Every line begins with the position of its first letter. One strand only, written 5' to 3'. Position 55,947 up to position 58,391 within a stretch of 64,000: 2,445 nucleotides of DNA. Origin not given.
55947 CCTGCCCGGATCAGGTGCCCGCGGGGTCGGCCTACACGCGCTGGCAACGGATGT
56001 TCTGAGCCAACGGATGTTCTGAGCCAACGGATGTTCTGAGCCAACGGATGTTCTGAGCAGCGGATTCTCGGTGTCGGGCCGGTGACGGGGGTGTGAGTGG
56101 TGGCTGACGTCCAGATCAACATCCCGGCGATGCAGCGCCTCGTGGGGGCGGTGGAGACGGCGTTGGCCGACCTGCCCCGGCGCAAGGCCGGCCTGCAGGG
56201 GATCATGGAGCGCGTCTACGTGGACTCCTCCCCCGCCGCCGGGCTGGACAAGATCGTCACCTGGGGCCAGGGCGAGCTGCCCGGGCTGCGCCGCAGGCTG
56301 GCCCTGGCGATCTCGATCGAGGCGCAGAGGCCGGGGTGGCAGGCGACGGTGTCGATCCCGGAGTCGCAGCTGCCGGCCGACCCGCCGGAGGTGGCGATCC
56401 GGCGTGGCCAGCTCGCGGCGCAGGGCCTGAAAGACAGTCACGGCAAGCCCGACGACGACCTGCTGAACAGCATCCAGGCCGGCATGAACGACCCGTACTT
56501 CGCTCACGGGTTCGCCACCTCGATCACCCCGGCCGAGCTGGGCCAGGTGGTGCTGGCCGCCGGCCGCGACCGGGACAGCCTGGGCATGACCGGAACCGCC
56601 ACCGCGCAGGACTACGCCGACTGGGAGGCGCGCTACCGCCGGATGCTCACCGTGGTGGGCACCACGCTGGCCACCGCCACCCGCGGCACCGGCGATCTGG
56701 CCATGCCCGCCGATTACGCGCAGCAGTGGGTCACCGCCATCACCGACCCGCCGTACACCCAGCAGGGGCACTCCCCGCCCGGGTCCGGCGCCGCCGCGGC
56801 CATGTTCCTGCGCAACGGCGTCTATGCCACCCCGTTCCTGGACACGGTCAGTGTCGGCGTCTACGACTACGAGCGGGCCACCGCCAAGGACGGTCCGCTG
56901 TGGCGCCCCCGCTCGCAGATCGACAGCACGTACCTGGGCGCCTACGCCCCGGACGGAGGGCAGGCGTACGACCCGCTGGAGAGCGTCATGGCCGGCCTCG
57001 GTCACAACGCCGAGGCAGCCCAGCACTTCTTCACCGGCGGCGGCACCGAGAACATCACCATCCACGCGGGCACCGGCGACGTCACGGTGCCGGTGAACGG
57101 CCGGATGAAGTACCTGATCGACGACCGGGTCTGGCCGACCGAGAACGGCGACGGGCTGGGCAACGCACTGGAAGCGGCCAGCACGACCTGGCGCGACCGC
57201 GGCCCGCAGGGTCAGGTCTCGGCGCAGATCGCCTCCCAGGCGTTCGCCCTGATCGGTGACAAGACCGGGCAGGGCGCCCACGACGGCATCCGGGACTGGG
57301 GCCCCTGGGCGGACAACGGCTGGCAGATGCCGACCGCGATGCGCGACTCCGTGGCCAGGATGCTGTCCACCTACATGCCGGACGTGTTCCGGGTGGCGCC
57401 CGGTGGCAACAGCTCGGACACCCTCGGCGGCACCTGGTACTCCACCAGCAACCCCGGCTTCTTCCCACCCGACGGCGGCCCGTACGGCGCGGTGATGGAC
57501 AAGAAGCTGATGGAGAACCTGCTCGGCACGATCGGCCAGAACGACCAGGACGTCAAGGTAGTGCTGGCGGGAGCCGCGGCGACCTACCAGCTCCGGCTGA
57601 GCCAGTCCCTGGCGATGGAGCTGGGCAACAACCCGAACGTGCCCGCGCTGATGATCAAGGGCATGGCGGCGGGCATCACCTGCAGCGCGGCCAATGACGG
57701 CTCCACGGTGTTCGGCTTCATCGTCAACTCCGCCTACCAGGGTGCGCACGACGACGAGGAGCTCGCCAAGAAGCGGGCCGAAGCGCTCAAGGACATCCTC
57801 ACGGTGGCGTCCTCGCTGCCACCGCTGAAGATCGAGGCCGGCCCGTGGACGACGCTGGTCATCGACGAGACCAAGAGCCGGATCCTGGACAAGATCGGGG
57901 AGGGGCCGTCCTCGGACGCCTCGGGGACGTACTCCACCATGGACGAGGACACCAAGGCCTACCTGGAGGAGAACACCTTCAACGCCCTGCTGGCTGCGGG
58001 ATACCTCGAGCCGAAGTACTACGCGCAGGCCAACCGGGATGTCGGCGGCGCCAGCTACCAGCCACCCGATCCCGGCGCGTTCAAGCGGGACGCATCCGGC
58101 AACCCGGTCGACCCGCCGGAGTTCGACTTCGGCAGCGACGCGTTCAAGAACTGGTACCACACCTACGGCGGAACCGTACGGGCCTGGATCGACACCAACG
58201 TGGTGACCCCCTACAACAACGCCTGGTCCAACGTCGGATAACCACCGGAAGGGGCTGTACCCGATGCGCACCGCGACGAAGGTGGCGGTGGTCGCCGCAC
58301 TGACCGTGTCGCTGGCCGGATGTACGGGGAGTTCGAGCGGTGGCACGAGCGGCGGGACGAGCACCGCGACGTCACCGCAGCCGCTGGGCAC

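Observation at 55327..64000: Type VII secretion-like module (EssC-type ATPase plus WXG100) with a large unknown protein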

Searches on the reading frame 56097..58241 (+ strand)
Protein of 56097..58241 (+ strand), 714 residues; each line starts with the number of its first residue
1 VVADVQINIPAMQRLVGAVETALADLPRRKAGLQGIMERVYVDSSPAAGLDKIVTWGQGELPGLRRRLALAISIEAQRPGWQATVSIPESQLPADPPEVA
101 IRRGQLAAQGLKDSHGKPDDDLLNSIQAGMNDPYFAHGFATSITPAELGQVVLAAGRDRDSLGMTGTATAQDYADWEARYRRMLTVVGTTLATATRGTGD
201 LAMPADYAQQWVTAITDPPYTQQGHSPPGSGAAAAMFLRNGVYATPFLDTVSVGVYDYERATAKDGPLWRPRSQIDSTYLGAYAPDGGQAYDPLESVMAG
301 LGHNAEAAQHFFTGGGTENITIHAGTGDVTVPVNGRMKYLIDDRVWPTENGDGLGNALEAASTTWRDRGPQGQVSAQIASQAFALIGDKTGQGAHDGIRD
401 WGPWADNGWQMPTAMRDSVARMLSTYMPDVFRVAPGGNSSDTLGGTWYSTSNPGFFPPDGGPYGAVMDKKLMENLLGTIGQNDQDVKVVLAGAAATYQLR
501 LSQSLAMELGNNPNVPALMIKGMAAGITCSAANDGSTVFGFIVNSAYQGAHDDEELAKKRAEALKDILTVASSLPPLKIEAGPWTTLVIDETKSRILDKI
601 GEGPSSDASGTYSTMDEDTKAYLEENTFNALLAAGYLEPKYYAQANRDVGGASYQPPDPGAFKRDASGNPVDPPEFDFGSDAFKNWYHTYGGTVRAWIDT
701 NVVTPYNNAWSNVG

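Call 6: search_protein_families(library=pfam, proteins=[window:56097-58241:+], max_evalue=0.1)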
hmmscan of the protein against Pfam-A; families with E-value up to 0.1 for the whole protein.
window:56097-58241:+ (714 aa): 1 family
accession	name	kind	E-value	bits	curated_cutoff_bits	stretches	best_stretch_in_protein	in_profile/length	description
PF20211.3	DUF6571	-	4.4e-23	82.1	27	2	284-649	320-658/729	Family of unknown function (DUF6571)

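Call 7: search_protein_families(library=ncbifam, proteins=[window:56097-58241:+], max_evalue=0.1)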
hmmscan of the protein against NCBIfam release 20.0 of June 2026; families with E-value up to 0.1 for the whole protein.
window:56097-58241:+ (714 aa): 0 families

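Call 8: find_encoding_contigs(protein=window:56097-58241:+, flank=10000, max_places=6)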
Protein window:56097-58241:+ (714 aa): no gene with exactly this product is on record in the collection.

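Call 31: find_homologous_proteins(query=window:56097-58241:+, max_evalue=0.00001)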
Query window:56097-58241:+ (714 aa): 52 proteins with E <= 0.00001 among 8000 candidates.
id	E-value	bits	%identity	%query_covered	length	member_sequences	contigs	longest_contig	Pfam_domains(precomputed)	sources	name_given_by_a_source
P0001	0.0e+0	1629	100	100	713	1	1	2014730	PF20211.4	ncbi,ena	-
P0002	2.4e-171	590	45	100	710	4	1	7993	PF20211.4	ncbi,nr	ncbi:MAG TPA: DUF6571 family protein [Jatrophihabitans sp.]|nr:DUF6571 family protein [Jatrophihabit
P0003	5.2e-170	585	43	99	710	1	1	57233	PF20211.4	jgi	jgi:hypothetical protein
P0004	2.5e-167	576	44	98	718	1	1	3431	PF20211.4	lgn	-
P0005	3.1e-167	576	43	100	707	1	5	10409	PF20211.4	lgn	-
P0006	3.6e-166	573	43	99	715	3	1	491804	PF20211.4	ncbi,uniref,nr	ncbi:DUF6571 family protein [Streptomyces sp. SID13031]|uniref:DUF6571 family protein n=1 Tax=Strept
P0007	2.0e-163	564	43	99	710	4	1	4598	PF20211.4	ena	-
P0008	8.4e-162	558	42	99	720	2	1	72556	PF20211.4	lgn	-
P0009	8.5e-162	558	43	99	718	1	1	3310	PF20211.4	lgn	-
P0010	3.3e-161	556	43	98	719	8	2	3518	PF20211.4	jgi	jgi:hypothetical protein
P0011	6.2e-161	555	43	99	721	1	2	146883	PF20211.4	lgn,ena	-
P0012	1.3e-160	554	42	99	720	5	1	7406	PF20211.4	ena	-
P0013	4.0e-160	553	44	99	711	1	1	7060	PF20211.4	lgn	-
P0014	7.5e-160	552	43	99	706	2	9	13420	PF20211.4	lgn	-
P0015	1.0e-159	551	41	99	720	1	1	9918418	PF20211.4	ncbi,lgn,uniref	ncbi:hypothetical protein OG474_24670 [Kribbella sp. NBC_01505]|uniref:DUF6571 family protein n=1 Ta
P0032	1.4e-120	422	38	96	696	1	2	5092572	PF20211.4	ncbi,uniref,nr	ncbi:hypothetical protein EF847_05385 [Actinobacteria bacterium YIM 96077]|uniref:DUF6571 domain-con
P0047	1.2e-99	353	34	99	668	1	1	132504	PF20211.4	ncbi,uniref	ncbi:DUF6571 family protein [Streptomyces sp. T028]|uniref:DUF6571 family protein n=1 Tax=Streptomyc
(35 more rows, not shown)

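Call 32: find_encoding_contigs(protein=P0001, flank=10000, max_places=3)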
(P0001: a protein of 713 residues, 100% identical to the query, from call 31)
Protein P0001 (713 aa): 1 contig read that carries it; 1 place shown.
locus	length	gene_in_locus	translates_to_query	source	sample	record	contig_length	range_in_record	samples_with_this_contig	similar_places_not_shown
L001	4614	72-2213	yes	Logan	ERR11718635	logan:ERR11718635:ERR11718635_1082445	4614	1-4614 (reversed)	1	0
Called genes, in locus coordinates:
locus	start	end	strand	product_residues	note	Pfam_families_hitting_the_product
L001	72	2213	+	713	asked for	PF20211:DUF6571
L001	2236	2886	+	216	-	-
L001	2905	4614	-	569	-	?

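Call 34: find_encoding_contigs(protein=P0015, flank=10000, max_places=2)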
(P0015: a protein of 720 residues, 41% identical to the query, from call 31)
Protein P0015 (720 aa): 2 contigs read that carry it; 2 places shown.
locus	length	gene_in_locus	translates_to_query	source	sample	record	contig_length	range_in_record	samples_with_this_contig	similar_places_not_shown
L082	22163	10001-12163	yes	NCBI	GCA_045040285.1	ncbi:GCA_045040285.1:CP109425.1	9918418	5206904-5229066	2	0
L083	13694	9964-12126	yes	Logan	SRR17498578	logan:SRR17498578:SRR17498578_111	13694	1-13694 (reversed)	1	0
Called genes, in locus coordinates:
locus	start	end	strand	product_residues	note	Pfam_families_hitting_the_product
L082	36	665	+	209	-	-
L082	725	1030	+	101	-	-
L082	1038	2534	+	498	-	PF00648:Peptidase_C2 (weak)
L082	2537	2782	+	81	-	-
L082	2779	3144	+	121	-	-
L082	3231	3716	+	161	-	-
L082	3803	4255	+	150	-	-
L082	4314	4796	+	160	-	-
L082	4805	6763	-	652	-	-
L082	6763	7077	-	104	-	-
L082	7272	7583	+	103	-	-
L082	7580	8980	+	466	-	PF00648:Peptidase_C2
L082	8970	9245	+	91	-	-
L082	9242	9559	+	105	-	-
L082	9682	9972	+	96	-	-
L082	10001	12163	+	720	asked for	PF20211:DUF6571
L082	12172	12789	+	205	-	-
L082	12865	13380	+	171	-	-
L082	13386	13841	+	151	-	-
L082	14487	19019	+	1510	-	PF01580:FtsK_SpoIIIE, PF13191:AAA_16 (faint), PF13401:AAA_22 (faint), PF01580:FtsK_SpoIIIE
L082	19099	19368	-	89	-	-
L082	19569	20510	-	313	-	-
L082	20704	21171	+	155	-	-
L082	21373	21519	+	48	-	-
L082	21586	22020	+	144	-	PF18228:CdiI_N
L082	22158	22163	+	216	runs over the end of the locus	PF14435:SUKH-4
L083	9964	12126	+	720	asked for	PF20211:DUF6571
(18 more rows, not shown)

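Call 35: find_encoding_contigs(protein=P0032, flank=10000, max_places=2)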
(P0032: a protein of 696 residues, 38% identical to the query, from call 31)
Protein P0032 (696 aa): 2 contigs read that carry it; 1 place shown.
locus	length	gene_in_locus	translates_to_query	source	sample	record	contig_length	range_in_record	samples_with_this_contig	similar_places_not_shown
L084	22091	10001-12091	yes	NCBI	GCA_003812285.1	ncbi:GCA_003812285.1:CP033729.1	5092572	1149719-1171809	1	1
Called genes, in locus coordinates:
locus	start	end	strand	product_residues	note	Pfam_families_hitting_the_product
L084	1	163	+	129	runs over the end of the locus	PF07811:TadE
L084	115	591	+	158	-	PF07811:TadE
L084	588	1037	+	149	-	PF13400:Tad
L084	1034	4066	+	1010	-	-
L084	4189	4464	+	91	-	PF06013:WXG100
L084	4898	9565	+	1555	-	PF13191:AAA_16 (faint), PF01580:FtsK_SpoIIIE, PF13401:AAA_22 (faint), PF01580:FtsK_SpoIIIE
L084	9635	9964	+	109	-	-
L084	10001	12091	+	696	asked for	PF20211:DUF6571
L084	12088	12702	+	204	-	-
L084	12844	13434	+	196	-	-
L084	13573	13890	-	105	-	-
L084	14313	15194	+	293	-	-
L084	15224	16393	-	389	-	-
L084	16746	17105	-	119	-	-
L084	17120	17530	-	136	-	PF00334:NDK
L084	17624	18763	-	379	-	-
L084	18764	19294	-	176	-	-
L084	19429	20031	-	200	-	-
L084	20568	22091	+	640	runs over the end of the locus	PF19864:Radical_SAM_N2, PF04055:Radical_SAM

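Call 36: find_encoding_contigs(protein=P0047, flank=10000, max_places=2)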
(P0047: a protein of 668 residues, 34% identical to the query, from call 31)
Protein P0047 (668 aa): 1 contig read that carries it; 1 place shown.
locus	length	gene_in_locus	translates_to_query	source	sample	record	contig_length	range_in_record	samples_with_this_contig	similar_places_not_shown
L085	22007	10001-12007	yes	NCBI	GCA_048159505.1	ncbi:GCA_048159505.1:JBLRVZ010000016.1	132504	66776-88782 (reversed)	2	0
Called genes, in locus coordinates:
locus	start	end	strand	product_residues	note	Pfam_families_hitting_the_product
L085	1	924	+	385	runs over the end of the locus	PF01882:DUF58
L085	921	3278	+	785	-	PF11992:TgpA_N, PF01841:Transglut_core, PF13559:DUF4129 (weak)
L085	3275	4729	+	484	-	PF00069:Pkinase, PF07714:PK_Tyr_Ser-Thr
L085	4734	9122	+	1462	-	PF25199:nSTAND_NTPase5 (faint), PF01580:FtsK_SpoIIIE, PF13401:AAA_22 (faint), PF01580:FtsK_SpoIIIE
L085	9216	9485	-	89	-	PF06013:WXG100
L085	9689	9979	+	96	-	-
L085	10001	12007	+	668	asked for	PF20211:DUF6571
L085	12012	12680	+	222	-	-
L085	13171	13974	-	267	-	PF22677:Ble-like_N (faint), PF00903:Glyoxalase (weak), PF18029:Glyoxalase_6 (weak)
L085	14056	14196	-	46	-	-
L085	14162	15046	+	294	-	PF00581:Rhodanese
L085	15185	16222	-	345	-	PF11268:DUF3071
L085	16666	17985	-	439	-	PF01565:FAD_binding_4, PF04030:ALO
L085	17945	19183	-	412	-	PF07690:MFS_1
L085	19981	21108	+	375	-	PF00762:Ferrochelatase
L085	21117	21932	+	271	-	PF00459:Inositol_P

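Call 45: predict_structure(alignment_id=A1)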
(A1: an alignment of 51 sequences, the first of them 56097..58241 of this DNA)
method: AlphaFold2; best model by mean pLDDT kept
length: 714 residues; sequences in the alignment: 51
mean_pLDDT: 87.1   pTM: 0.88
mean pLDDT of the five models: 87.1, 86.2, 84.3, 83.9, 82.7
residues with pLDDT >= 90: 402; 70-90: 219; 50-70: 78; < 50: 15
segments of 3 or more residues with pLDDT < 50: 399-401, 604-609
pLDDT, mean of each block of 10 residues (from residue 1): 82 90 88 84 82 89 94 81 84 94 98 95 97 98 98 94 87 95 97 95 97 97 93 96 96 98 88 93 94 97 96 95 91 97 89 96 91 96 96 66 67 94 93 78 86 66 91 92 87 88 89 92 84 88 76 56 65 64 59 72 50 67 88 93 93 91 92 91 91 86 82 53
secondary structure, 60 per line:
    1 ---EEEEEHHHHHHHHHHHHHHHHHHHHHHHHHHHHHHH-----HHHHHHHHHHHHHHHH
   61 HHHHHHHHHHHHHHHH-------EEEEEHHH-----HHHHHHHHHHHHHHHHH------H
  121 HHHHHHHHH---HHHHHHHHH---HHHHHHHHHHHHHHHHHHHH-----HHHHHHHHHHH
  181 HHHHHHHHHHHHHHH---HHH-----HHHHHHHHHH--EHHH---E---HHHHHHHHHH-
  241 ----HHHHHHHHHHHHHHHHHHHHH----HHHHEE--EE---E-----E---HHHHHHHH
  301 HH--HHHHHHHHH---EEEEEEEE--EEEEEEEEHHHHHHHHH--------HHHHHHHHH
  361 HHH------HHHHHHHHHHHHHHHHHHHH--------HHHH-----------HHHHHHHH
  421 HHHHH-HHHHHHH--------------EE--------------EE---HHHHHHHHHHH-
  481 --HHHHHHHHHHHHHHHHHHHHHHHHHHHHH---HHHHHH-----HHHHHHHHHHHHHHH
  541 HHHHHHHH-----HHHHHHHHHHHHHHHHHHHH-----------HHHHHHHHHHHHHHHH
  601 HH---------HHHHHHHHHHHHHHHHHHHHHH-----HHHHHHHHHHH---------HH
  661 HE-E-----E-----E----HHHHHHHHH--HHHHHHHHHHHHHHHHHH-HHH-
elements in order (helices of 4 or more, strands of 3 or more residues): E4-8 H9-39 H45-76 E84-88 H97-113 H120-129 H133-141 H145-164 H170-195 H207-216 H230-239 H245-265 H270-273 H293-302 H305-313 E317-324 E327-334 H335-343 H352-363 H370-389 H398-401 H413-425 H427-433 H469-479 H483-511 H515-520 H526-548 H554-573 H585-602 H612-633 H639-649 H681-689 H692-709

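Call 51: fold_search(model_id=the predicted structure, library=pdb)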
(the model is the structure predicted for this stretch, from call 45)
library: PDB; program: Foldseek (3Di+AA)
matches with E <= 10: 318; with E <= 0.001: 0
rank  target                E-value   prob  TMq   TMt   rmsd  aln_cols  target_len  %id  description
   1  4cb8                  2.0e-03  0.97  0.19  0.24  19.1       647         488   10  Structural and mutational analysis reveals that CTNNBL1 binds NLSs in a manner distinct from that of its closest armadil (released 2013-12-04)
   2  8ga7                  2.5e-03  0.66  0.11  0.14  24.5       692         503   10  Geometrically programmable nanomaterial construction using regularized protein building blocks (released 2024-03-13)
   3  3nbz_A                3.6e-03  0.38  0.12  0.09  25.9       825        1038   10  Crystal structure of the HIV-1 Rev NES-CRM1-RanGTP nuclear export complex (crystal I) (released 2010-10-27)
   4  8urj_A                5.8e-03  0.33  0.12  0.10  25.4       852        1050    9  Cryo-EM structure of the HIV-1 nuclear export complex (released 2025-04-30)
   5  3w3v                  7.8e-03  0.60  0.17  0.14  22.2       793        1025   10  Crystal structure of Kap121p mutant D353K/E396K/D438K (released 2013-04-10)
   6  4mfv_A                9.2e-03  0.96  0.22  0.29  18.8       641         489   10  Crystal structure of human CTNNBL1(residues 33~563) (released 2014-03-12)
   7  4kf7                  9.6e-03  0.44  0.15  0.12  23.6       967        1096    9  Nup188(aa1-1160) from Myceliophthora thermophila (released 2013-06-19)
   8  2bct                  1.4e-02  0.69  0.16  0.20  20.3       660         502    9  THE ARMADILLO REPEAT REGION FROM MURINE BETA-CATENIN (released 1997-10-15)
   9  2qna_A                1.8e-02  0.57  0.19  0.18  21.2       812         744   11  Crystal structure of human Importin-beta (127-876) in complex with the IBB-domain of Snurportin1 (1-65) (released 2008-04-08)
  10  1i7w_C                2.2e-02  0.75  0.18  0.23  22.6       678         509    8  BETA-CATENIN/PHOSPHORYLATED E-CADHERIN COMPLEX (released 2001-05-09)
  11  8vvy_C                2.3e-02  0.18  0.11  0.08  27.6       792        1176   11  Human Cullin-1 in complex with CAND2 (released 2025-01-29)
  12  4djs_A                2.4e-02  0.60  0.17  0.22  21.8       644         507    9  Structure of beta-catenin in complex with a stapled peptide inhibitor (released 2012-10-17)
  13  4cba                  2.6e-02  0.84  0.21  0.27  19.2       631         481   11  Structural of delta 1-76 CTNNBL1 in space group I222 (released 2013-12-04)
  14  4ol0_B                2.7e-02  0.51  0.18  0.15  23.1       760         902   11  Crystal structure of transportin-SR2, a karyopherin involved in human disease, in complex with Ran (released 2014-04-09)
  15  9hmv_A                2.7e-02  0.20  0.11  0.09  24.9       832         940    9  Cryo-EM structure of SA2-SCC1 complex at 2.9 angstrom (released 2025-09-03)
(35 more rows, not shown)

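Call 73: search_protein_families(library=pfam, proteins=[L082:9682-9972:+, L084:9635-9964:+, L085:9689-9979:+, L082:12172-12789:+, L084:12088-12702:+, L085:12012-12680:+, L082:4805-6763:-, L082:7272-7583:+, L082:19099-19368:-], max_evalue=0.05)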
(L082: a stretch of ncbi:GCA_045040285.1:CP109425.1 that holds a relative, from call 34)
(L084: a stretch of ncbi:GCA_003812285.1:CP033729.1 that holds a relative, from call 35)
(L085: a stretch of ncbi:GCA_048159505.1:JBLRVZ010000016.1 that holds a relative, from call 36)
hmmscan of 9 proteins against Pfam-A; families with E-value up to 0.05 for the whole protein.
L082:9682-9972:+ (96 aa): 0 families

L084:9635-9964:+ (109 aa): 2 families
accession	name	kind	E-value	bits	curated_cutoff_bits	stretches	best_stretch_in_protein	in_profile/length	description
PF04043.20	PMEI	-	0.0012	19.5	29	0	18-41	106-129/156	Plant invertase/pectin methylesterase inhibitor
PF16502.10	DUF5059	-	0.035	13.3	25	1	18-96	498-575/619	Domain of unknown function (DUF5059)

L085:9689-9979:+ (96 aa): 1 family
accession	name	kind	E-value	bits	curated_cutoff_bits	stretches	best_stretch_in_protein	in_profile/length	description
PF12241.14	Enoyl_reductase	-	0.028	14.2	22.1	1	15-45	157-187/236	Trans-2-enoyl-CoA reductase catalytic region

L082:12172-12789:+ (205 aa): 0 families

L084:12088-12702:+ (204 aa): 0 families

L085:12012-12680:+ (222 aa): 0 families

L082:4805-6763:- (652 aa): 1 family
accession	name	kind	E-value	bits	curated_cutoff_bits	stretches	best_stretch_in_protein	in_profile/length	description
PF20211.3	DUF6571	-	0.0026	16.8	27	1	360-587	429-655/729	Family of unknown function (DUF6571)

L082:7272-7583:+ (103 aa): 3 families
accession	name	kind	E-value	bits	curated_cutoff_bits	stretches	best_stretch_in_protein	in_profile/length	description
PF06013.18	WXG100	-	0.0011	19.6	27.3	1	1-85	3-82/86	Proteins of 100 residues with WXG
PF20859.2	RHA1_ro05818_N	-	0.03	14.8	27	1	3-30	31-58/58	Hypothetical protein RHA1_ro05818, N-terminal helical domain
PF00823.25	PPE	-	0.042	14.3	26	1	21-83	33-95/165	PPE family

L082:19099-19368:- (89 aa): 7 families
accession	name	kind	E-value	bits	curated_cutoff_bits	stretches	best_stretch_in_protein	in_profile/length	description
PF21725.3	T7SS_signal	-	6.2e-05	23.4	27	1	4-87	67-149/241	Putative T7SS secretion signal domain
PF06013.18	WXG100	-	0.00015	22.4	27.3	1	16-85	16-83/86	Proteins of 100 residues with WXG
PF16888.10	YwqH-like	-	0.0037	17.9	33.7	1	17-84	33-101/123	YwqH-like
PF04740.18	LXG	-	0.015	15.6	26.5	1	12-69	11-69/202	LXG domain of WXG superfamily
PF04513.17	Baculo_PEP_C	-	0.033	14.7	38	1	10-84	47-116/140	Baculovirus polyhedron envelope protein, PEP, C terminus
PF00804.31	Syntaxin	-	0.041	14.1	26.7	1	10-82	8-80/157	Syntaxin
PF12889.12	DUF3829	-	0.042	13.8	26.8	0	7-80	185-247/285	Protein of unknown function (DUF3829)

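Call 107: search_protein_representatives(alignment_id=A1)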
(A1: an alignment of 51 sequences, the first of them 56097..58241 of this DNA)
Query: 51 sequences, 707 profile positions. Proteins with E-value up to 0.001 (for the whole library): 1133; up to 1e-10: 696; up to 1e-30: 195. The best 150 are listed.
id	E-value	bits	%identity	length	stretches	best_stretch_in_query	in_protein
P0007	7.2e-281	950.1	-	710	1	3-706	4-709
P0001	1.3e-274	929.5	-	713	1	1-706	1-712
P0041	1.2e-269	913.0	-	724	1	1-703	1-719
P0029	7.0e-266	900.6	-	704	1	1-706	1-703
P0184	7.5e-266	900.5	-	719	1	2-706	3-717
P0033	3.3e-260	881.9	-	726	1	1-706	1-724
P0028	1.9e-251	852.9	-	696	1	1-706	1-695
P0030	3.0e-250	848.9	-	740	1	3-706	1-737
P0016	1.3e-236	803.8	-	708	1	1-704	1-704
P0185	1.5e-236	803.7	-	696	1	2-706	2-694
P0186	1.3e-234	797.2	-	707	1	1-706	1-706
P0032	7.3e-233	791.5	-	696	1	1-701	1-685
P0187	7.9e-216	735.2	-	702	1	1-703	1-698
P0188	1.5e-213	727.6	-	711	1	1-704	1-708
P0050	2.8e-211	720.1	-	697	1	1-699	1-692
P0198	6.2e-170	583.5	-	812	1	99-702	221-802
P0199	3.8e-168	577.5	-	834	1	100-702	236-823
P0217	3.5e-107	376.0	-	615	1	1-388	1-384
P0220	2.6e-103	363.2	-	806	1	97-706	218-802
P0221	6.2e-103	362.0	-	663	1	1-402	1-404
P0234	3.4e-90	319.9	-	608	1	1-363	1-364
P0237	9.0e-88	311.9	-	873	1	47-645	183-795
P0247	1.5e-80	288.0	-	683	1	1-361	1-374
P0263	1.1e-64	235.5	-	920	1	86-644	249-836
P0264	8.4e-64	232.6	-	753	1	1-390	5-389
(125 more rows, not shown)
